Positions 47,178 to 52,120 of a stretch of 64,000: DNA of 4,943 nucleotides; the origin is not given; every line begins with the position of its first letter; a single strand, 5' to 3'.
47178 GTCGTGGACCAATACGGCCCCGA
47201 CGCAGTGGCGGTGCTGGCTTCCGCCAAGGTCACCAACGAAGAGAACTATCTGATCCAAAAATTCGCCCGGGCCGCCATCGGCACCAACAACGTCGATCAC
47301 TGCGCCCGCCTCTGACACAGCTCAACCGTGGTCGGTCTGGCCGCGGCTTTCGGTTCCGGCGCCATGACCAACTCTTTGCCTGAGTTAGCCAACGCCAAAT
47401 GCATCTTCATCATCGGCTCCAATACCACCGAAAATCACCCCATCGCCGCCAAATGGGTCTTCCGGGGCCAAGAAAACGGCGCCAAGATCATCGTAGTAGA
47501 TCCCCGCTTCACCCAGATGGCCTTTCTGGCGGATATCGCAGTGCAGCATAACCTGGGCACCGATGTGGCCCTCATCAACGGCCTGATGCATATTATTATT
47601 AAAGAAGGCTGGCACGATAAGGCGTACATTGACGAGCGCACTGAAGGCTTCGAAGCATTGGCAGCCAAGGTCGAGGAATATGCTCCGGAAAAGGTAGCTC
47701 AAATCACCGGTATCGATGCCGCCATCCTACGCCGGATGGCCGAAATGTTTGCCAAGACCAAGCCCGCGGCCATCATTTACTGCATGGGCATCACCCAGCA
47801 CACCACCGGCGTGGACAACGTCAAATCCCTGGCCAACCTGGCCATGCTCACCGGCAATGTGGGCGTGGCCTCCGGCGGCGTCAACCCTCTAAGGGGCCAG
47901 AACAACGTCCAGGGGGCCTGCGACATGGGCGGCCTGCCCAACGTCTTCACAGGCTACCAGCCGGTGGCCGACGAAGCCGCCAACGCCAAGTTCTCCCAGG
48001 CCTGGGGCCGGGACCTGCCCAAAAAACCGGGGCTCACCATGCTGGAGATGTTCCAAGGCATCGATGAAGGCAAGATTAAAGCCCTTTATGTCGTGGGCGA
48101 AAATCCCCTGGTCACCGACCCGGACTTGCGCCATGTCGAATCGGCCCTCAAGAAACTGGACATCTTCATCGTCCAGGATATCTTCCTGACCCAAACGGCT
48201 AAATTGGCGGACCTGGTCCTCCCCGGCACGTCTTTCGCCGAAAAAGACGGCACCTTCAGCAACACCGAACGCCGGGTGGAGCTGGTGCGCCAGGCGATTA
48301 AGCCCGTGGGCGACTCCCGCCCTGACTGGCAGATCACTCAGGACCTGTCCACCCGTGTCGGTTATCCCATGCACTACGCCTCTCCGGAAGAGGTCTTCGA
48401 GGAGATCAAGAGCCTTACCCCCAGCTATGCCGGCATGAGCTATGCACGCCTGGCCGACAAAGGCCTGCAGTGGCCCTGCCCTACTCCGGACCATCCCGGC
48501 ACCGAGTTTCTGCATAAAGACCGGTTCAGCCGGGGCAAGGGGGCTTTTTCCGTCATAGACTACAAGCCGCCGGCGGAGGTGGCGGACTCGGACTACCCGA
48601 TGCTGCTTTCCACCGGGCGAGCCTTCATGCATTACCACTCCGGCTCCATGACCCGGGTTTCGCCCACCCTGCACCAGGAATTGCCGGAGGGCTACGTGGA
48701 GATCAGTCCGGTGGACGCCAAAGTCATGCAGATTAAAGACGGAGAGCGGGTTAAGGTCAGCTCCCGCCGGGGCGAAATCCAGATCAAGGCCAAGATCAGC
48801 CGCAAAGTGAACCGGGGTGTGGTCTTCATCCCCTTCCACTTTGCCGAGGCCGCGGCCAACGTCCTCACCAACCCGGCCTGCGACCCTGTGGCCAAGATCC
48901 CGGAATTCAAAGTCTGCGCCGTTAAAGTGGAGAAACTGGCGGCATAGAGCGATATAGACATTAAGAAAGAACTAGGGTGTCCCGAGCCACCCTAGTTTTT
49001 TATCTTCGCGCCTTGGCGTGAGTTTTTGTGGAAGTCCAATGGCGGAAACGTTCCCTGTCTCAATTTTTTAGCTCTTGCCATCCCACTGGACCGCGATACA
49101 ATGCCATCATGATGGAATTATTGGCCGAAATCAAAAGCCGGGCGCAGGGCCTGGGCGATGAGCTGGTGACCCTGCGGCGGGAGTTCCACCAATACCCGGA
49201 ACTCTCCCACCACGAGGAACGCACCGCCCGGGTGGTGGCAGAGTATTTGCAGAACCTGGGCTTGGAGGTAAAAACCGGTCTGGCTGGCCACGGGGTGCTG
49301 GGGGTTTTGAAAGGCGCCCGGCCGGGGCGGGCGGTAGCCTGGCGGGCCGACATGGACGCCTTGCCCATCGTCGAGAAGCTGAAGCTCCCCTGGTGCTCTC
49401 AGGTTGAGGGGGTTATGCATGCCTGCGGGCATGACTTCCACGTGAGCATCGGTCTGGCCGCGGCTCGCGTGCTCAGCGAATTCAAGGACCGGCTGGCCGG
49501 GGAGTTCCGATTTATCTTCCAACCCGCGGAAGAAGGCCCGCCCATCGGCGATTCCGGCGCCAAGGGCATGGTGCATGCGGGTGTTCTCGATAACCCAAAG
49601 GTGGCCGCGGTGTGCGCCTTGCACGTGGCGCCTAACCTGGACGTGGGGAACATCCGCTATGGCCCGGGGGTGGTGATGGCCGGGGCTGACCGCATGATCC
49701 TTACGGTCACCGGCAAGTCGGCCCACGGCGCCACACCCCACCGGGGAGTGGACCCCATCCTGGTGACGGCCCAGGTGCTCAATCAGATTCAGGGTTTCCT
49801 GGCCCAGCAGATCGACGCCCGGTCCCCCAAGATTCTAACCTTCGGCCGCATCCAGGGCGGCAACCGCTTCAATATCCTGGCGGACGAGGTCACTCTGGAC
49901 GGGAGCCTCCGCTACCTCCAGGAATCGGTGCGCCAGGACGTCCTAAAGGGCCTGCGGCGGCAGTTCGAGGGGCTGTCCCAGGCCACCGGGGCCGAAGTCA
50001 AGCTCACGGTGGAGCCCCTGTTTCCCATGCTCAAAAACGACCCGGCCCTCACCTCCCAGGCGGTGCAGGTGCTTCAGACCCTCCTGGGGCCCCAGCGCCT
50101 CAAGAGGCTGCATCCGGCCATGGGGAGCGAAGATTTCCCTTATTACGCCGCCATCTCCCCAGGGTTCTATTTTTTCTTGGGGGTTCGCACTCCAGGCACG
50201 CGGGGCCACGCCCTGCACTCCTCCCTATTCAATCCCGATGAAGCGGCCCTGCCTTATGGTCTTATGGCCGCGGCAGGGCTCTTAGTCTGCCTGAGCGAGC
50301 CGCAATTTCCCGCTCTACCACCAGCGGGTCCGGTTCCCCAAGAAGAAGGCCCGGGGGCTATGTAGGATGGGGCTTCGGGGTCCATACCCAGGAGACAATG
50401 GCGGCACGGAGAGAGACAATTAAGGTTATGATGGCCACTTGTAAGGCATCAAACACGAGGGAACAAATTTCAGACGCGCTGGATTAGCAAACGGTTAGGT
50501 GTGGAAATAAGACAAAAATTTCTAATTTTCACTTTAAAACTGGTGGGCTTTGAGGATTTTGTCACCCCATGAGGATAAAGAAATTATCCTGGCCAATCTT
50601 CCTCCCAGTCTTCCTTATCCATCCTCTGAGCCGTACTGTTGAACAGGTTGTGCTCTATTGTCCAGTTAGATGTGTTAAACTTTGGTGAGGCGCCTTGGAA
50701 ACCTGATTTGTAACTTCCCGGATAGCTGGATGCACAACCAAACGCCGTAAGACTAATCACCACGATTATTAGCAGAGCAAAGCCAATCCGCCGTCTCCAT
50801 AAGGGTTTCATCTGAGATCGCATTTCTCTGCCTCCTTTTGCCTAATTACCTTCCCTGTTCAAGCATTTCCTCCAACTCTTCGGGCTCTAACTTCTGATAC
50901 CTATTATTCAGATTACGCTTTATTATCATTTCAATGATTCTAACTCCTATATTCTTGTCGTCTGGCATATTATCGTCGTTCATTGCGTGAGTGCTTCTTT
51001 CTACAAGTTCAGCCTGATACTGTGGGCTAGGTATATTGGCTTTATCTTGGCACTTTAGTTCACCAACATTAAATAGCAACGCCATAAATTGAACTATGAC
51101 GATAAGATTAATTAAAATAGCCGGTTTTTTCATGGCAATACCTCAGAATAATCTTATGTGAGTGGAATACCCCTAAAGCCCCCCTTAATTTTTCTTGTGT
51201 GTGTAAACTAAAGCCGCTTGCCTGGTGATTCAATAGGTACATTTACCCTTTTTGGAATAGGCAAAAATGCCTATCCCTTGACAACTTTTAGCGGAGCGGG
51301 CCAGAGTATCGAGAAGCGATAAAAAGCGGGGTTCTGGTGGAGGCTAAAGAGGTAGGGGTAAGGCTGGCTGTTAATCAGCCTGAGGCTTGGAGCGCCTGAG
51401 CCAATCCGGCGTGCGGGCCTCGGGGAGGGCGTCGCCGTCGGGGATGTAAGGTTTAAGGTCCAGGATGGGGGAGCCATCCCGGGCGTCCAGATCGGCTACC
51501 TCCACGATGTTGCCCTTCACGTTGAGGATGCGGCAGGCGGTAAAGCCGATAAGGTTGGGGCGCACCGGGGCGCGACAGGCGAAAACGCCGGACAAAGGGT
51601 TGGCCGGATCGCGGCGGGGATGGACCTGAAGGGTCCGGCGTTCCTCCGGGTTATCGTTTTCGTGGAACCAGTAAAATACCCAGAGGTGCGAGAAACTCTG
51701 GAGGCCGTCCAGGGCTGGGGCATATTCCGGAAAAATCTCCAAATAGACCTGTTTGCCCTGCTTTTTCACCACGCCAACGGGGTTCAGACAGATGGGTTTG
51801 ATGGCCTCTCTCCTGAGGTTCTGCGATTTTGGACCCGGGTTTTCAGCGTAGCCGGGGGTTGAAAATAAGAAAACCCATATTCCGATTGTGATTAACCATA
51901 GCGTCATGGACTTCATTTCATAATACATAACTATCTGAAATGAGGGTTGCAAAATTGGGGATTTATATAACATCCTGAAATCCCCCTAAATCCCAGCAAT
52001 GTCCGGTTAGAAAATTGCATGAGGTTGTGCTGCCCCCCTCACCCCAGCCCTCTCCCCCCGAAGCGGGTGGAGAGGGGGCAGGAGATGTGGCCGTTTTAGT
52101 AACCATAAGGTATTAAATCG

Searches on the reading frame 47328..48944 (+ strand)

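Call 32: search_protein_families(library=pfam, proteins=[window:47328-48944:+], max_evalue=0.001)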
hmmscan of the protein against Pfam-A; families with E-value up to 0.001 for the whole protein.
window:47328-48944:+ (539 aa): 2 families
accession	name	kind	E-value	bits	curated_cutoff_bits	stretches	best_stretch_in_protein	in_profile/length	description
PF00384.28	Molybdopterin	-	3.9e-64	217.3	24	1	12-342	97-352/353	Molybdopterin oxidoreductase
PF01568.27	Molydop_binding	-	1.7e-30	105.7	26.8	1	426-531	2-110/110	Molydopterin dinucleotide binding domain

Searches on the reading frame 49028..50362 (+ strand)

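Call 33: search_protein_families(library=pfam, proteins=[window:49028-50362:+], max_evalue=0.001)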
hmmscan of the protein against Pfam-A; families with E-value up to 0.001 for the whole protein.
window:49028-50362:+ (445 aa): 2 families
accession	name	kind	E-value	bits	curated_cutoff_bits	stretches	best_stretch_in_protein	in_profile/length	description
PF01546.33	Peptidase_M20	-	2.9e-38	132.3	24.6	1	105-414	2-199/206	Peptidase family M20/M25/M40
PF07687.19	M20_dimer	-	1.1e-12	48.3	21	1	219-313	5-99/107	Peptidase dimerisation domain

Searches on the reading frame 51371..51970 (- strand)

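Call 33: search_protein_families(library=pfam, proteins=[window:51371-51970:-], max_evalue=0.001)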
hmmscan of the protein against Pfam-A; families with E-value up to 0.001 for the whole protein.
window:51371-51970:- (199 aa): 1 family
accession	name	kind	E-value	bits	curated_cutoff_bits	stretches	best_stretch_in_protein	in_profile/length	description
PF01980.22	TrmO_N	-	2.5e-31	108.7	26.8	1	71-180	10-116/116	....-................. O N-terminal domain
